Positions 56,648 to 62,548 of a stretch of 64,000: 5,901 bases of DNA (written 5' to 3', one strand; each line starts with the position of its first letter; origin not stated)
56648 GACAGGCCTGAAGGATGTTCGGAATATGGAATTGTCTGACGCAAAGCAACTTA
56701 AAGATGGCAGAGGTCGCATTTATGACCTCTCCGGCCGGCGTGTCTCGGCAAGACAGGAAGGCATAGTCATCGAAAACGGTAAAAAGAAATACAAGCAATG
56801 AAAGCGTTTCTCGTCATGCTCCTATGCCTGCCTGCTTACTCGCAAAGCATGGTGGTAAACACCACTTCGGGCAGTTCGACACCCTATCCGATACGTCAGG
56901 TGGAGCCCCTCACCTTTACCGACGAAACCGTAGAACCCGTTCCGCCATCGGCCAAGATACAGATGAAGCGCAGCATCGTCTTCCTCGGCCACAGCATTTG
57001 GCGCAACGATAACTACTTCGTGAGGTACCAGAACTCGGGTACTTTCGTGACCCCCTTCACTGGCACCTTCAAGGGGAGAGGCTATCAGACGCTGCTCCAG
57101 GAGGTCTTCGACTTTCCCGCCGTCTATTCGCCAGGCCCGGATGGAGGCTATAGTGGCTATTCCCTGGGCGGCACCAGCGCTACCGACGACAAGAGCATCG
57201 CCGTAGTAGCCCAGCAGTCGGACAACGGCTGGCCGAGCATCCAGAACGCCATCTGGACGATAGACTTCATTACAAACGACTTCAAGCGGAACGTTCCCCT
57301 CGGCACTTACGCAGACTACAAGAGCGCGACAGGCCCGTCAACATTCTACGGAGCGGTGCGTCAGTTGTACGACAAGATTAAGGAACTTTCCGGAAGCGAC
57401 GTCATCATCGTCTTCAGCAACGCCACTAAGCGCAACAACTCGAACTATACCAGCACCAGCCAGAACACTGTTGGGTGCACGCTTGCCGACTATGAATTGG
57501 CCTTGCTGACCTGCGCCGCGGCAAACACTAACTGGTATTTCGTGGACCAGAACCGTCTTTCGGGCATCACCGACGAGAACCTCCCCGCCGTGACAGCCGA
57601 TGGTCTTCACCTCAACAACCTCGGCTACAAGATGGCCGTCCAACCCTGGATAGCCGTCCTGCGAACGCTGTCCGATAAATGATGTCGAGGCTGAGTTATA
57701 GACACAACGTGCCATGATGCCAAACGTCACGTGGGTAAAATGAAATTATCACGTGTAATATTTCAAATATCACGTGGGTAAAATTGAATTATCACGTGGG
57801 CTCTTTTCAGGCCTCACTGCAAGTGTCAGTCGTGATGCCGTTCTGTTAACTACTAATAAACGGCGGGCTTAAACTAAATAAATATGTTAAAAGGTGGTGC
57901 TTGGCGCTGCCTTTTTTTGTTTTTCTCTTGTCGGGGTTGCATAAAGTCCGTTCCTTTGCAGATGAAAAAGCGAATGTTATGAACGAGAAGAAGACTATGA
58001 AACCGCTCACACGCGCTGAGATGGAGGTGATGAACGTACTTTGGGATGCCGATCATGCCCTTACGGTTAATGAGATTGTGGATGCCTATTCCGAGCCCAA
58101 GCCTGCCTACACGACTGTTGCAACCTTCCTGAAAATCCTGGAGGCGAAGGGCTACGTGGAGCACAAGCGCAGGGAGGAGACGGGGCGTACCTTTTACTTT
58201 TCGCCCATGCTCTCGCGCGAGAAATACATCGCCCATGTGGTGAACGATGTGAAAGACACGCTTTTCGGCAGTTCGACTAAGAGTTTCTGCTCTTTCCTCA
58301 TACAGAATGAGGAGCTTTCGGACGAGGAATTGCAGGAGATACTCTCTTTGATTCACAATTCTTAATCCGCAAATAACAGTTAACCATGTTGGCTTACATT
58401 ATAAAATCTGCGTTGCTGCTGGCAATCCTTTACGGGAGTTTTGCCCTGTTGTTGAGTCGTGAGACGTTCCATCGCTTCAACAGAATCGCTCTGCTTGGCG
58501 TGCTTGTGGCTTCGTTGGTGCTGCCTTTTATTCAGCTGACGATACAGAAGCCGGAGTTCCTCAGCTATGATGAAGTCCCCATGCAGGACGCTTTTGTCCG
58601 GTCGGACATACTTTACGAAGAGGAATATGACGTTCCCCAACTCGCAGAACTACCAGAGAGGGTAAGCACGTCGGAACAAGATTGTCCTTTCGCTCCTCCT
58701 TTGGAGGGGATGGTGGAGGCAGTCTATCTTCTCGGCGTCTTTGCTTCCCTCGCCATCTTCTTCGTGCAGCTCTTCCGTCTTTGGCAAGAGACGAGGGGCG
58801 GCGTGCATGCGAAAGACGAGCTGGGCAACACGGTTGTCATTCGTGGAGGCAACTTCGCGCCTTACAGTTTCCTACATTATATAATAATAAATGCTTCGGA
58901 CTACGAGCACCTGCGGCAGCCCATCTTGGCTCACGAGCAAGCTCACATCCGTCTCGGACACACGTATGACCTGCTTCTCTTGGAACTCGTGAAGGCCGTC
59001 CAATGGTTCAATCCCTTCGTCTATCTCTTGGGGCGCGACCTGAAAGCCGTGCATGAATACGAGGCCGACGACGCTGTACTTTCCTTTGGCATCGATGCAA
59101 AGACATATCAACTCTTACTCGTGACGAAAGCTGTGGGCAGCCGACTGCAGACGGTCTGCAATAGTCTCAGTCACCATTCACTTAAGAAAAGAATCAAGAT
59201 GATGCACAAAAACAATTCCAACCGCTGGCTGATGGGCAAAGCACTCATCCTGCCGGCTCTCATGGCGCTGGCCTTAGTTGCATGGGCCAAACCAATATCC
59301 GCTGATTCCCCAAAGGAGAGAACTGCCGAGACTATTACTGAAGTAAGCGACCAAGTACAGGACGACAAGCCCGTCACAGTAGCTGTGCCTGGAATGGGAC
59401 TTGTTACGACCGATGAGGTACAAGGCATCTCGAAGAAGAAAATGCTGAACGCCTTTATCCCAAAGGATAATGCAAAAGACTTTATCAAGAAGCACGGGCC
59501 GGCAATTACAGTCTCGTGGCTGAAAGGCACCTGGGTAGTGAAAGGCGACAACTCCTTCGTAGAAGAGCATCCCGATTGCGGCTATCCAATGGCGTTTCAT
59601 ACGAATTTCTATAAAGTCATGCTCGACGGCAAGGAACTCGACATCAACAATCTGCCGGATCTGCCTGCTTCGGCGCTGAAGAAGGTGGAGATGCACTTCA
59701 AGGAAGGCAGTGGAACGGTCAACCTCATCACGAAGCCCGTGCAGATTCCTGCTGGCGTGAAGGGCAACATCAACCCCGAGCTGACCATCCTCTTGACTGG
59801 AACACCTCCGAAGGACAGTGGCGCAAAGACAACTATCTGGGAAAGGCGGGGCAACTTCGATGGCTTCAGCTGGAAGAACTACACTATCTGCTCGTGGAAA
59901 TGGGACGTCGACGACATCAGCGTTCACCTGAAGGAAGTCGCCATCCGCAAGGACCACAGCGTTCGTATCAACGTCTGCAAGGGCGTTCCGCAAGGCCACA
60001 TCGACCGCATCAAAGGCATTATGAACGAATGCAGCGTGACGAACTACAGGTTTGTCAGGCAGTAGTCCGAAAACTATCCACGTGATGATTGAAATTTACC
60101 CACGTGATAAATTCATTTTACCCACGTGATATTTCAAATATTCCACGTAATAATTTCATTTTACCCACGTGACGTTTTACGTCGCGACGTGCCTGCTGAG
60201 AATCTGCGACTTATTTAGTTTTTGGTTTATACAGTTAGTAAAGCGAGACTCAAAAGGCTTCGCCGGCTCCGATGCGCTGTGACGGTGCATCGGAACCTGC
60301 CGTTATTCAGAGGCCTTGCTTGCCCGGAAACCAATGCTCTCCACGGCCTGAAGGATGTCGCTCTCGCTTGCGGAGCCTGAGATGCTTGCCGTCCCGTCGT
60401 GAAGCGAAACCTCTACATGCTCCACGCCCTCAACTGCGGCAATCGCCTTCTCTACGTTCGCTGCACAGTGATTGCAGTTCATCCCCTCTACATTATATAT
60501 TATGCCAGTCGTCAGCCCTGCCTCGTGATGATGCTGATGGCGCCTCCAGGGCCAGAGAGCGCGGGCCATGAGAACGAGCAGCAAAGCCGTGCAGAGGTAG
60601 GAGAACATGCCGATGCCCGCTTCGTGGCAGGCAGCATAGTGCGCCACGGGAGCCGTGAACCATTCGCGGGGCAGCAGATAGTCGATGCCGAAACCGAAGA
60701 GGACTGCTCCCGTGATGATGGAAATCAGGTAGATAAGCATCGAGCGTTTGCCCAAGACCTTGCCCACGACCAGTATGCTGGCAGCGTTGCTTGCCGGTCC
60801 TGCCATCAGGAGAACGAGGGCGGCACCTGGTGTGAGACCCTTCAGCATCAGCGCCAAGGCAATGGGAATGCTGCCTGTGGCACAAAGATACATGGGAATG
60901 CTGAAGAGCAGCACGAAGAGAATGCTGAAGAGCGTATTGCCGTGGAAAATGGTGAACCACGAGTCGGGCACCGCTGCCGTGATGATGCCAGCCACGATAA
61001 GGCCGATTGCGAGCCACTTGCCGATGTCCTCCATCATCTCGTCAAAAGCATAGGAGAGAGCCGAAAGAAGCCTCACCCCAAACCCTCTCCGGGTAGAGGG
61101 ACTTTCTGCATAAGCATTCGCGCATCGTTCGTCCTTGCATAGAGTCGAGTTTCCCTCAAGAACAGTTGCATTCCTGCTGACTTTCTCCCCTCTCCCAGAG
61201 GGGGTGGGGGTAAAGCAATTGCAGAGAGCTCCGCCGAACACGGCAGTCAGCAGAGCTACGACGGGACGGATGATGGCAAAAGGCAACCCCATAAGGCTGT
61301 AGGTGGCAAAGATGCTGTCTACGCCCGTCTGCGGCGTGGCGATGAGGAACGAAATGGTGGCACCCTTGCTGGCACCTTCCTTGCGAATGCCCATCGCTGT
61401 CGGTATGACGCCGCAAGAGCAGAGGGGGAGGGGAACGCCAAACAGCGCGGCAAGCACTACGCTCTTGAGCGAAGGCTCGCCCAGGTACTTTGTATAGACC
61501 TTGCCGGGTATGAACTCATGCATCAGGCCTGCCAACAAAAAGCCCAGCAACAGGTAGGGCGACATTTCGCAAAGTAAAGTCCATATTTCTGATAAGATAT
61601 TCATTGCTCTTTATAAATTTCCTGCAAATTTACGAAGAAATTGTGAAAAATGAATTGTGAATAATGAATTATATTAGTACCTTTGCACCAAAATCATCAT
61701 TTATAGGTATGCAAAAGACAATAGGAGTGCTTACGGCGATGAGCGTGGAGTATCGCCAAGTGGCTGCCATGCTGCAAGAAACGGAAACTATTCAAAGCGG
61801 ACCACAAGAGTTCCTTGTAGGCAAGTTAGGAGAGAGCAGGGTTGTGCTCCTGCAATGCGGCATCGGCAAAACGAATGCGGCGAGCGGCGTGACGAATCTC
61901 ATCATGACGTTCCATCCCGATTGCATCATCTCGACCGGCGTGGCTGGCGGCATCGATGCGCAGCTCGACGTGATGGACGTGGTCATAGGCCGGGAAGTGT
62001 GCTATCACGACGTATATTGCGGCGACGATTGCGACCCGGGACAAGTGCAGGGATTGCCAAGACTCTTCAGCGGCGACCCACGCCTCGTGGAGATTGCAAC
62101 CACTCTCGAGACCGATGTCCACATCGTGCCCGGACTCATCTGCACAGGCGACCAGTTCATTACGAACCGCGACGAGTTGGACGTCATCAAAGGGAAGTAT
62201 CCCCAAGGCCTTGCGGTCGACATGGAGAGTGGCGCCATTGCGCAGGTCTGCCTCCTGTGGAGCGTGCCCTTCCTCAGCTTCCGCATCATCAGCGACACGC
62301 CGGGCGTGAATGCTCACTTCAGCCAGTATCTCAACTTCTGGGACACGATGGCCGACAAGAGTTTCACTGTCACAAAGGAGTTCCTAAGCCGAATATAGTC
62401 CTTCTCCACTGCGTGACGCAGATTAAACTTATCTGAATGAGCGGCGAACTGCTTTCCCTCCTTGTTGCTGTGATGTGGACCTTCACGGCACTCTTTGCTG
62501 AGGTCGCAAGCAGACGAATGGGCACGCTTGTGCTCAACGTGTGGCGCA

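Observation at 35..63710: Dispersed intergenic arrays of 21-22-bp phased units built on a CACGTG palindrome (nine loci in 64 kb)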

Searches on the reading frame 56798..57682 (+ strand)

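Call 21: search_protein_families(library=pfam, proteins=[window:56798-57682:+])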
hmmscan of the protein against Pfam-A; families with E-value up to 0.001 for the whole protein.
window:56798-57682:+ (294 aa): 2 families
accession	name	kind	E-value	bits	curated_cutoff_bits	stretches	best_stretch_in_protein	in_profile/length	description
PF13472.12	Lipase_GDSL_2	-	1e-08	36.3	32.9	1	88-278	14-177/178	GDSL-like Lipase/Acylhydrolase family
PF00657.28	Lipase_GDSL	-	0.00093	19.8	23.6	0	60-281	1-205/208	GDSL-like Lipase/Acylhydrolase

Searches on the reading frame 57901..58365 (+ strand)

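Call 21: search_protein_families(library=pfam, proteins=[window:57901-58365:+])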
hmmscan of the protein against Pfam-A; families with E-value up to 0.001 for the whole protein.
window:57901-58365:+ (154 aa): 2 families
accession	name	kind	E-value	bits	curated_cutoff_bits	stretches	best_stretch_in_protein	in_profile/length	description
PF03965.22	Penicillinase_R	-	2e-27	96.2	22.6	1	36-151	1-113/115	Penicillinase repressor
PF22381.2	Staph_reg_Sar_Rot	-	0.00047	20.6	27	0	31-99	7-71/85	Transcriptional regulator SarA/Rot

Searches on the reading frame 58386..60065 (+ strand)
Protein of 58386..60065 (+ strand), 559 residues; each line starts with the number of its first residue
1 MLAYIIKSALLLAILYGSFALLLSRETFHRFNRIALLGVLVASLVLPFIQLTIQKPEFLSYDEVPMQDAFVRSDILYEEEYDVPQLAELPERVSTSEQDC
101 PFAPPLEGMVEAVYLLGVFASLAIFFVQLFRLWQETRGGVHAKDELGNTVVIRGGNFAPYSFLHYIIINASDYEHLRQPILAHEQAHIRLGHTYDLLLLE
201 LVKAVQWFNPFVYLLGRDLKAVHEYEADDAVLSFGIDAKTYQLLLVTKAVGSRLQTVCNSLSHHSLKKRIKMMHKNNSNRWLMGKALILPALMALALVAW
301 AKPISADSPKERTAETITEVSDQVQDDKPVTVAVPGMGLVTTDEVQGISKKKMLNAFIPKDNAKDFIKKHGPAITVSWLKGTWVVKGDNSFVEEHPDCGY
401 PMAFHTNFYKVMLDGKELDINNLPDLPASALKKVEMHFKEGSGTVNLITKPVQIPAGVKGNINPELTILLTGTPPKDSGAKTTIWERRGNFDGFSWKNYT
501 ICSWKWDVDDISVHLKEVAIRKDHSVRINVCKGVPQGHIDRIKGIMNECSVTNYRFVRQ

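Call 21: search_protein_families(library=pfam, proteins=[window:58386-60065:+])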
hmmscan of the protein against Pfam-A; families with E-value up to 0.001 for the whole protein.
window:58386-60065:+ (559 aa): 1 family
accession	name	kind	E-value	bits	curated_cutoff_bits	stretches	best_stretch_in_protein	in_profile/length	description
PF05569.17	Peptidase_M56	-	1.1e-12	48.3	31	1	177-273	193-296/296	BlaR1 peptidase M56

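Call 48: find_related_loci(query=window:58386-60065:+, collection=metagenome_contigs, flank=10000)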
Query window:58386-60065:+ (559 aa) in metagenome_contigs; peptide patterns used: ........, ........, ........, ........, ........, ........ (x = any residue, [..] = any of these).
185 stretches matched a pattern; 22 encode a relative of the query (tblastn E <= 1e-3); 22 distinct loci.
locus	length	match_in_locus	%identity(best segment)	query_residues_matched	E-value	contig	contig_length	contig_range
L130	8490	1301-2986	81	1-559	0e+0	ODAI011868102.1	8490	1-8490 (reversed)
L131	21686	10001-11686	79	1-559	0e+0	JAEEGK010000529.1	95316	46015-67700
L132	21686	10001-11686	79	1-559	0e+0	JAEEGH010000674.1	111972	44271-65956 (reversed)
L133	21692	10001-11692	78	1-559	0e+0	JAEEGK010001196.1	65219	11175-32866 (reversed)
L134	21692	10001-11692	78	1-559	0e+0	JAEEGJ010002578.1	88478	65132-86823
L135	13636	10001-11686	77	1-559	0e+0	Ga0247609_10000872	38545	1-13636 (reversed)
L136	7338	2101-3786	77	1-559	0e+0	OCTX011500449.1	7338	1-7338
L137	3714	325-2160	72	1-559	0e+0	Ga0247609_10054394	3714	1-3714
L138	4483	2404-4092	75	1-559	0e+0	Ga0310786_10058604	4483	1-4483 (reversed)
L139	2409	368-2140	73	1-559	0e+0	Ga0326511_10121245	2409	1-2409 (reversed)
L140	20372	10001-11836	72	1-559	0e+0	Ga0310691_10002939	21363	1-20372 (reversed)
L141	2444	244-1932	73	16-559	0e+0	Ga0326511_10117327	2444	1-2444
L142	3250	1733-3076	85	113-559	0e+0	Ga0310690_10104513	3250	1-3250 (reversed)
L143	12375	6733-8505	74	1-559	0e+0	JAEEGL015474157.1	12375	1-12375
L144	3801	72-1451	82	103-559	0e+0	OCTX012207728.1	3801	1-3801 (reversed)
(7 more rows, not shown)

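Call 53: find_encoding_contigs(protein=window:58386-60065:+, flank=10000, max_places=10)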
Protein window:58386-60065:+ (559 aa): 6 contigs read that carry it; 4 places shown.
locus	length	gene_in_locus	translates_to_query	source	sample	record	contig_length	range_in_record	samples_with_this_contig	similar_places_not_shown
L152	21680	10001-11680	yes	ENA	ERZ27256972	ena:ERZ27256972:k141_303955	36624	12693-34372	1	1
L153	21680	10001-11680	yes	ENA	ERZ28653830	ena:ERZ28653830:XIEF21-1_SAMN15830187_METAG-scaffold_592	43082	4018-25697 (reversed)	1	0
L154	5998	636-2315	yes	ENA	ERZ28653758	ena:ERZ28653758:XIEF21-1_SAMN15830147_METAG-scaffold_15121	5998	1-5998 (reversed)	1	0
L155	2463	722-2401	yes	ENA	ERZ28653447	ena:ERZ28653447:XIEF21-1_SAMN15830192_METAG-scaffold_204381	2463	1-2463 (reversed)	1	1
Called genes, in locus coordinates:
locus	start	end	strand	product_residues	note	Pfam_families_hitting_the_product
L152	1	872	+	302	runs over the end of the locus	PF00657:Lipase_GDSL, PF13472:Lipase_GDSL_2, PF16255:Lipase_GDSL_lke (weak)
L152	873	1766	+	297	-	PF13306:LRR_5, PF00404:Dockerin_1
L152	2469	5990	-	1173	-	PF00754:F5_F8_type_C (weak), PF26182:Ig_NUP210_5th (faint), PF08757:CotH, PF00404:Dockerin_1 (weak), PF02368:Big_2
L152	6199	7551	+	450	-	PF16396:DUF5005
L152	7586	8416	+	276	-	-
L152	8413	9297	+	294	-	PF13472:Lipase_GDSL_2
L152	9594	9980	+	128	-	PF03965:Penicillinase_R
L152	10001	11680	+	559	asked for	PF05569:Peptidase_M56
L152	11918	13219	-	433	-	PF03773:ArsP_1, PF00403:HMA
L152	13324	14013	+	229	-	PF01048:PNP_UDP_1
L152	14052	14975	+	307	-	PF00892:EamA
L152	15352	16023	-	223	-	PF00702:Hydrolase, PF13419:HAD_2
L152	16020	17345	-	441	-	PF16217:M64_N, PF09471:Peptidase_M64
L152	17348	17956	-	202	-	PF04973:NMN_transporter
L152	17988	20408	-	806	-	PF07715:Plug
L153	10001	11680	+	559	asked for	PF05569:Peptidase_M56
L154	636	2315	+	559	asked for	PF05569:Peptidase_M56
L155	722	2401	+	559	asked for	PF05569:Peptidase_M56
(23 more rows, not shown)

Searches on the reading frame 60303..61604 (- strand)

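Call 21: search_protein_families(library=pfam, proteins=[window:60303-61604:-])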
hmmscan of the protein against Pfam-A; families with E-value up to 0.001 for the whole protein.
window:60303-61604:- (433 aa): 2 families
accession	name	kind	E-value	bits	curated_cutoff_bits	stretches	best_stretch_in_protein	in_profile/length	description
PF03773.19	ArsP_1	-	3.9e-47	161.3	32.3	1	8-305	10-290/294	Predicted permease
PF00403.32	HMA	-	1.5e-15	57.7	24.8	1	370-426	2-61/62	Heavy-metal-associated domain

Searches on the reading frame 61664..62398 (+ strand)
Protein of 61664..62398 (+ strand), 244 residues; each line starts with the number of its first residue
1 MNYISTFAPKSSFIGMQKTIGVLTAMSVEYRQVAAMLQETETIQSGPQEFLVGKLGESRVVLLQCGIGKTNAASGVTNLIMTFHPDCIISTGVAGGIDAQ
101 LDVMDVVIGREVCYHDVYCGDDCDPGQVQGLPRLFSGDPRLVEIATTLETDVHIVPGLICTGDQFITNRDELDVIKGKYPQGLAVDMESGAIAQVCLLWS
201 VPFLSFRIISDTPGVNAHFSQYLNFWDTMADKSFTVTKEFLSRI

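Call 21: search_protein_families(library=pfam, proteins=[window:61664-62398:+])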
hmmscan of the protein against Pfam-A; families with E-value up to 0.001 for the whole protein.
window:61664-62398:+ (244 aa): 1 family
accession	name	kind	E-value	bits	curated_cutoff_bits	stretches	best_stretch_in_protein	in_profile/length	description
PF01048.26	PNP_UDP_1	-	1e-40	140.1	25.1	1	19-241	1-232/233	Phosphorylase superfamily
